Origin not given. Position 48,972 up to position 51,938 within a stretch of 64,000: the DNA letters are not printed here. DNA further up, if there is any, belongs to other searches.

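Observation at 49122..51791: Wzz-like copolymerase fused to a BY-kinase-like pseudo-ATPase and an unrecognisable 330-aa C-terminal domain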

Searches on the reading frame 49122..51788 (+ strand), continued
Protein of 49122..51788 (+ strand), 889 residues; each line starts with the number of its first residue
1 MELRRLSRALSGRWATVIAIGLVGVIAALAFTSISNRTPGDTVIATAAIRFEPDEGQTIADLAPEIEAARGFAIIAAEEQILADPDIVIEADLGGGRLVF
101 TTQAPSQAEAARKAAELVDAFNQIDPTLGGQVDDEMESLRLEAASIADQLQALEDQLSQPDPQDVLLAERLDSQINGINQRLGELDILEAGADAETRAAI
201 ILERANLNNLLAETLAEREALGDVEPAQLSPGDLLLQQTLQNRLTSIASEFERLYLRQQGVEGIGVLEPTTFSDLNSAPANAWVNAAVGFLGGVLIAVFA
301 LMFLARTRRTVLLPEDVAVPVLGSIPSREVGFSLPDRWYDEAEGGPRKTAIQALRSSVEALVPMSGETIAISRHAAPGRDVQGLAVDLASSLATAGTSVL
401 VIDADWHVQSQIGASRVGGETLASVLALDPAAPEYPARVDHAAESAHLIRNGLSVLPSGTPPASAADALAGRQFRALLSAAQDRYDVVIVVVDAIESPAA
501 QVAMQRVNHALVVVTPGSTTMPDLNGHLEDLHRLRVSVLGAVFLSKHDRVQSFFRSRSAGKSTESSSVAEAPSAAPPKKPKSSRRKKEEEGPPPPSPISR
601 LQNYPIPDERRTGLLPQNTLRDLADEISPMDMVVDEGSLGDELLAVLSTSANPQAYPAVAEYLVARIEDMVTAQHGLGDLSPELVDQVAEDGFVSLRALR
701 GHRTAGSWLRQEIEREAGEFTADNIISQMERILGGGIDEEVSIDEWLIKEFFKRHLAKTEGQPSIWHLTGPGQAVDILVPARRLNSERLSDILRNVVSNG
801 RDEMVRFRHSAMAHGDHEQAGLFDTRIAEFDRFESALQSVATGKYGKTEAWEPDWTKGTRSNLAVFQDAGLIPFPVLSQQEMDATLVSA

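Call 57: find_related_loci(query=A1, collection=genome_contigs, flank=6000)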
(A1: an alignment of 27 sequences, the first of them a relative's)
Query A1 (889 aa) in genome_contigs; peptide patterns used: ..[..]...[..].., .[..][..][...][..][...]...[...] (x = any residue, [..] = any of these).
211 stretches matched a pattern; 23 encode a relative of the query (tblastn E <= 1e-3); 23 distinct loci.
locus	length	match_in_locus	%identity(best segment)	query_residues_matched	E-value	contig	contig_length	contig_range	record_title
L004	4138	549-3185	42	1-889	0e+0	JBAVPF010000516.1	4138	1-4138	MAG: Acidimicrobiia bacterium isolate MFD02586_ilm_asm_bin11 k127_117356, whole genome shotgun sequence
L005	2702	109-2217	49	171-889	0e+0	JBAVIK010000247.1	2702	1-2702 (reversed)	MAG: Acidimicrobiia bacterium isolate MFD02594_ilm_asm_bin11 k127_141825, whole genome shotgun sequence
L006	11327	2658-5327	40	1-886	0e+0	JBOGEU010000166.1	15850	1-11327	MAG: Acidimicrobiia bacterium isolate M3-S_maxbin2.bin.379 k127_3484560, whole genome shotgun sequence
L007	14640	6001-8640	40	1-888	0e+0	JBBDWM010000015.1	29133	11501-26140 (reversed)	MAG: Acidimicrobiia bacterium isolate LejiaD_63_54 Lejia_D_2601_length_29133_cov_34, whole genome shotgun sequence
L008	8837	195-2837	39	1-888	0e+0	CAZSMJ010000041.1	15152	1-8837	MAG TPA_asm: uncultured Acidimicrobiaceae bacterium isolate SRP136066_co1_281 genome assembly, contig: NODE_4363_length_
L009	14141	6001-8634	38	1-888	0e+0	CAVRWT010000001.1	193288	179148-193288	MAG: uncultured Acidobacteriota bacterium isolate MFD02242.bin.2.214 genome assembly, contig: contig_13718, whole genome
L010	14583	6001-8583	39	17-888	2e-178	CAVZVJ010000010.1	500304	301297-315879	MAG: uncultured Acidobacteriota bacterium isolate MFD02242.bin.2.306 genome assembly, contig: contig_6138, whole genome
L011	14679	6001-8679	38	1-888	3e-178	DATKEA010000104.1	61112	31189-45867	MAG TPA_asm: Acidimicrobiia bacterium isolate SMAG_U14487 k141_939090, whole genome shotgun sequence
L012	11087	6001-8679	39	1-888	4e-180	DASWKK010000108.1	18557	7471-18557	MAG TPA_asm: Acidimicrobiia bacterium isolate SMAG_U2920 k141_1967070, whole genome shotgun sequence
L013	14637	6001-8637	39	1-888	3e-165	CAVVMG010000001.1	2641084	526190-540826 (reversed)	MAG: uncultured Acidobacteriota bacterium isolate MFD09267.bin.1.92 genome assembly, contig: contig_11550, whole genome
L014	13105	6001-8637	38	1-888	4e-165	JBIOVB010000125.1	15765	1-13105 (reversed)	MAG: Acidimicrobiia bacterium isolate MAG119 k127_85753, whole genome shotgun sequence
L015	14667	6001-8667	38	1-883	1e-162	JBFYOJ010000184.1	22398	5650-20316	MAG: Acidimicrobiia bacterium isolate PPR_0124 k121_1809979, whole genome shotgun sequence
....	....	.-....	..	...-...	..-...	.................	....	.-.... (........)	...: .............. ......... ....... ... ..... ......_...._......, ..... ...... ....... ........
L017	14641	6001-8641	39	1-888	4e-149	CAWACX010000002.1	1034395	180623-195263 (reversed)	MAG: uncultured Acidobacteriota bacterium isolate MFD00962.bin.2.113 genome assembly, contig: contig_14096, whole genome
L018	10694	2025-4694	40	1-886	0e+0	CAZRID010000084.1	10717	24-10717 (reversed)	MAG TPA_asm: uncultured Acidimicrobiaceae bacterium isolate SRP136066_co1_206 genome assembly, contig: NODE_8113_length_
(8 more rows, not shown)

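Call 58: predict_structure(alignment_id=A1)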
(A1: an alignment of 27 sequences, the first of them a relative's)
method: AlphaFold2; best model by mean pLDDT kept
length: 889 residues; sequences in the alignment: 27
mean_pLDDT: 79.6   pTM: 0.37
mean pLDDT of the five models: 79.6, 77.2, 75.8, 74.7, 69.7
residues with pLDDT >= 90: 272; 70-90: 429; 50-70: 107; < 50: 81
segments of 3 or more residues with pLDDT < 50: 37-39, 332-335, 548-592, 603-616, 631-636, 887-889
pLDDT, mean of each block of 10 residues (from residue 1): 58 75 79 55 85 83 88 88 88 90 88 89 75 87 92 75 83 93 89 84 93 91 71 86 90 82 74 67 74 78 62 84 81 55 76 89 82 89 89 90 84 63 91 91 86 87 88 93 93 92 91 88 89 90 71 38 29 37 33 50 40 47 73 54 82 83 92 81 90 90 92 86 90 74 92 91 91 89 87 88 92 89 92 90 62 82 88 86 62
secondary structure, 60 per line:
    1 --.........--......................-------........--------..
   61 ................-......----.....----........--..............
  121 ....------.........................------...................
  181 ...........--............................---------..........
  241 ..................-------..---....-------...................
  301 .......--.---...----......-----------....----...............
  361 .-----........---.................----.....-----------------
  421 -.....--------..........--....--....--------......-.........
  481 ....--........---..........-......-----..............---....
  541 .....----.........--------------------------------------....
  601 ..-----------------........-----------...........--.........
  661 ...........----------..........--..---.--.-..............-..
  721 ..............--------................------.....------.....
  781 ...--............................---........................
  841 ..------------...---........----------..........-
elements in order (helices of 4 or more, strands of 3 or more residues): H3-11 H14-35 E43-50 H59-76 H78-83 E88-92 E97-104 H107-123 H132-155 H162-191 H194-221 H231-258 E271-274 H282-307 E321-326 H338-341 H346-361 E367-374 H378-394 E399-403 H422-426 H435-444 E447-450 E453-456 H465-470 H472-484 E487-494 H498-507 E509-514 H521-533 E537-545 H550-558 H597-602 H620-627 H639-649 H652-671 H682-691 H705-717 H719-734 H743-758 E765-769 E776-780 H786-813 H817-842 H861-868 H879-888

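Call 62: fold_search(model_id=the predicted structure, library=pdb)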
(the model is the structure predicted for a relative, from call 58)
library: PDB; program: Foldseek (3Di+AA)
matches with E <= 10: 957; with E <= 0.001: 63
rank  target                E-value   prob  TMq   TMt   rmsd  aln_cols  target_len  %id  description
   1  7nhr_A                2.3e-18  1.00  0.26  0.33  25.8       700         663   16  Putative transmembrane protein Wzc K540M C1 (released 2021-08-25)
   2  9exq_A                4.3e-18  1.00  0.25  0.33  25.7       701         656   16  Wzc-K540M-3YE-N711Y MgADP C1 (released 2025-04-23)
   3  9exo_A                5.9e-18  1.00  0.25  0.33  26.1       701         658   15  Wzc-K540M-2YE MgADP C1 (released 2025-04-23)
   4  9r64_I                1.6e-17  1.00  0.25  0.32  27.8       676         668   14  CPS secretion pathway Wza-Wzc_C1 (Conf 0) (released 2026-03-04)
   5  9i2q_A                6.0e-17  1.00  0.25  0.34  26.2       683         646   16  Wzc-K540M-3YE MgADP C1 (released 2025-04-30)
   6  9r62_K                6.6e-17  1.00  0.25  0.32  26.4       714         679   13  CPS co-polymerase Wzc_C1 (released 2026-03-04)
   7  9r68_I                7.5e-17  1.00  0.25  0.32  26.3       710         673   14  CPS secretion pathway Wza-Wzc_C1 (Conf 2) (released 2026-03-04)
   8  9r62_I                5.5e-16  1.00  0.25  0.35  23.4       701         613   13  CPS co-polymerase Wzc_C1 (released 2026-03-04)
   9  7nib_A                8.3e-16  1.00  0.25  0.34  25.5       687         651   16  Wzc-K540M-4YE C1 (released 2021-08-25)
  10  9r6b_I                2.4e-15  1.00  0.24  0.34  23.3       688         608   13  CPS secretion pathway Wza-Wzc (Conf 4) (released 2026-03-04)
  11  7nhr_B                3.4e-15  1.00  0.25  0.38  21.4       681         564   15  Putative transmembrane protein Wzc K540M C1 (released 2021-08-25)
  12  9exo_B                1.9e-14  1.00  0.25  0.38  21.8       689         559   15  Wzc-K540M-2YE MgADP C1 (released 2025-04-23)
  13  7nhr_C                2.0e-14  1.00  0.25  0.38  20.1       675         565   15  Putative transmembrane protein Wzc K540M C1 (released 2021-08-25)
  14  9exq_C                5.1e-14  1.00  0.25  0.38  20.7       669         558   15  Wzc-K540M-3YE-N711Y MgADP C1 (released 2025-04-23)
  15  9exo_C                5.9e-14  1.00  0.25  0.38  20.6       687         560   15  Wzc-K540M-2YE MgADP C1 (released 2025-04-23)
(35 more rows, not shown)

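Call 79: find_encoding_contigs(protein=P0030, flank=6000, max_places=1)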
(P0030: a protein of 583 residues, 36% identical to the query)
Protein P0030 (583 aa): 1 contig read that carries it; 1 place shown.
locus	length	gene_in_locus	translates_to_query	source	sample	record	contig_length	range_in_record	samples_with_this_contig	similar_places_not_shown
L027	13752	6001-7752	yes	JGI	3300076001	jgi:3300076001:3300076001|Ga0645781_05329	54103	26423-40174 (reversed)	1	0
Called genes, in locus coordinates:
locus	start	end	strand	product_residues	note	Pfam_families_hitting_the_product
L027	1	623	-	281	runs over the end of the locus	-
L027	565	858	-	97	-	-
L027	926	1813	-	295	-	PF13527:Acetyltransf_9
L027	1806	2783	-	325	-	PF13439:Glyco_transf_4, PF13579:Glyco_trans_4_4, PF20706:GT4-conflict (weak), PF00534:Glycos_transf_1, PF13692:Glyco_trans_1_4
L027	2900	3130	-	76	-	-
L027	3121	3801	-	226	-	PF01370:Epimerase, PF04321:RmlD_sub_bind, PF05368:NmrA (weak), PF01073:3Beta_HSD, PF13460:NAD_binding_10, PF16363:GDP_Man_Dehyd, PF07993:NAD_binding_4, PF02719:Polysacc_synt_2 (weak)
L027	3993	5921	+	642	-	PF13727:CoA_binding_3, PF01073:3Beta_HSD, PF01370:Epimerase, PF02719:Polysacc_synt_2, PF04321:RmlD_sub_bind, PF13460:NAD_binding_10, PF16363:GDP_Man_Dehyd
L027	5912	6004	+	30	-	-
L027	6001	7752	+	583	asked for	-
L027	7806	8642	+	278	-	-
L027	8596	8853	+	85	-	-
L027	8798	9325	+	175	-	PF01522:Polysacc_deac_1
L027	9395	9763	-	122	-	PF00005:ABC_tran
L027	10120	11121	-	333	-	PF00664:ABC_membrane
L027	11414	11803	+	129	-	-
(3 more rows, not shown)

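Call 80: find_encoding_contigs(protein=P0031, flank=6000, max_places=1)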
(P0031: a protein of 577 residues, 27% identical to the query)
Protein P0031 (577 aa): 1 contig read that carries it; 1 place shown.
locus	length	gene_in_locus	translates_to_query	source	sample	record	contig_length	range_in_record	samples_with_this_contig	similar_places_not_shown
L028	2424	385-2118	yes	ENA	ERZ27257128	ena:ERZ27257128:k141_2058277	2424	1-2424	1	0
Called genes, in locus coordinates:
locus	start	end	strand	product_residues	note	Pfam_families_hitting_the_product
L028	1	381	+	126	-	?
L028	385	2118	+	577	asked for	-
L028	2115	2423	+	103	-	?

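Call 82: find_homologous_proteins(query=P0031)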
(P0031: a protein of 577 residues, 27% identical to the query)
Query P0031 (577 aa): 28 proteins with E <= 0.001 among 8000 candidates.
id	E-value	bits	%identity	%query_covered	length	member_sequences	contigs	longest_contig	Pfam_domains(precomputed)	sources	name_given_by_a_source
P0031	0.0e+0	1179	100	100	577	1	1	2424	-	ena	-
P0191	2.1e-283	959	82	100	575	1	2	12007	-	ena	-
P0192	2.0e-273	926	79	100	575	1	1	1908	-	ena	-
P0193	4.9e-266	902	78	100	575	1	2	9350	-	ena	-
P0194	1.1e-262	891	77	100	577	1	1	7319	-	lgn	-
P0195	3.9e-245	833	79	90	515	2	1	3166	-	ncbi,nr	ncbi:MAG TPA: hypothetical protein VJ935_09795, partial [Acidimicrobiia bacterium]|nr:hypothetical p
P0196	9.4e-241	818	71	100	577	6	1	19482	-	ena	-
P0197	2.4e-239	814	71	100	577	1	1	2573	-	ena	-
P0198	1.9e-233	794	70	98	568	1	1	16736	-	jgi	jgi:hypothetical protein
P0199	3.4e-233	793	68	99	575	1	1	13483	-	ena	-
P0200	6.4e-230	783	67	99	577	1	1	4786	-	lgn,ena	-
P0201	9.0e-225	766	68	100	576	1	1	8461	-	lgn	-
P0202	9.7e-219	746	65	99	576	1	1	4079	-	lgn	-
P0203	5.8e-217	740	64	100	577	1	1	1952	-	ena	-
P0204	4.3e-208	711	62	99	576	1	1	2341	-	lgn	-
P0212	1.0e-160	554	50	94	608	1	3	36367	-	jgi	jgi:hypothetical protein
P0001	1.5e-23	102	27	94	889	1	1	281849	-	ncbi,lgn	-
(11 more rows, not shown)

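Call 85: find_encoding_contigs(protein=P0212, flank=10000, max_places=1)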
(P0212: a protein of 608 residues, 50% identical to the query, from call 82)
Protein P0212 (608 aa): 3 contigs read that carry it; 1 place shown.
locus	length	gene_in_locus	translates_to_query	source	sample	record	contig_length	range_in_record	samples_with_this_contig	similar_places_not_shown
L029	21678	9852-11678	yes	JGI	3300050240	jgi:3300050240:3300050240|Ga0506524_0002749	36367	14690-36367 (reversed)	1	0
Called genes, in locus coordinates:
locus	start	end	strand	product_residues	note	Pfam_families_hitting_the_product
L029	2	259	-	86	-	?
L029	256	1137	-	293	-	PF21360:PylC-like_N, PF02655:ATP-grasp_3, PF15632:ATPgrasp_Ter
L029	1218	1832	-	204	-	PF02397:Bac_transf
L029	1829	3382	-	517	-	PF13477:Glyco_trans_4_2, PF13439:Glyco_transf_4, PF13579:Glyco_trans_4_4, PF00534:Glycos_transf_1, PF13692:Glyco_trans_1_4, PF20706:GT4-conflict, PF00583:Acetyltransf_1, PF13508:Acetyltransf_7, +2 more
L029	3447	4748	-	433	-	-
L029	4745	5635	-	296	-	PF13527:Acetyltransf_9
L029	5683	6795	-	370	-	PF13439:Glyco_transf_4, PF13579:Glyco_trans_4_4, PF20706:GT4-conflict (weak), PF00534:Glycos_transf_1, PF13692:Glyco_trans_1_4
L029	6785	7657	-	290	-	PF01073:3Beta_HSD, PF01370:Epimerase, PF02719:Polysacc_synt_2 (faint), PF04321:RmlD_sub_bind, PF07993:NAD_binding_4 (faint), PF13460:NAD_binding_10, PF16363:GDP_Man_Dehyd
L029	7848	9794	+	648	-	PF13727:CoA_binding_3, PF01073:3Beta_HSD, PF01370:Epimerase, PF02719:Polysacc_synt_2, PF04321:RmlD_sub_bind, PF13460:NAD_binding_10 (weak), PF16363:GDP_Man_Dehyd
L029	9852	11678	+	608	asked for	-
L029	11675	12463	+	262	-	PF01522:Polysacc_deac_1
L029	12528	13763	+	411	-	PF13439:Glyco_transf_4 (weak), PF00534:Glycos_transf_1, PF13692:Glyco_trans_1_4, PF13524:Glyco_trans_1_2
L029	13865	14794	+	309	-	PF00685:Sulfotransfer_1, PF13469:Sulfotransfer_3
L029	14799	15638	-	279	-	PF00685:Sulfotransfer_1, PF13469:Sulfotransfer_3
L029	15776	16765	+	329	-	PF00005:ABC_tran, PF13304:AAA_21 (faint)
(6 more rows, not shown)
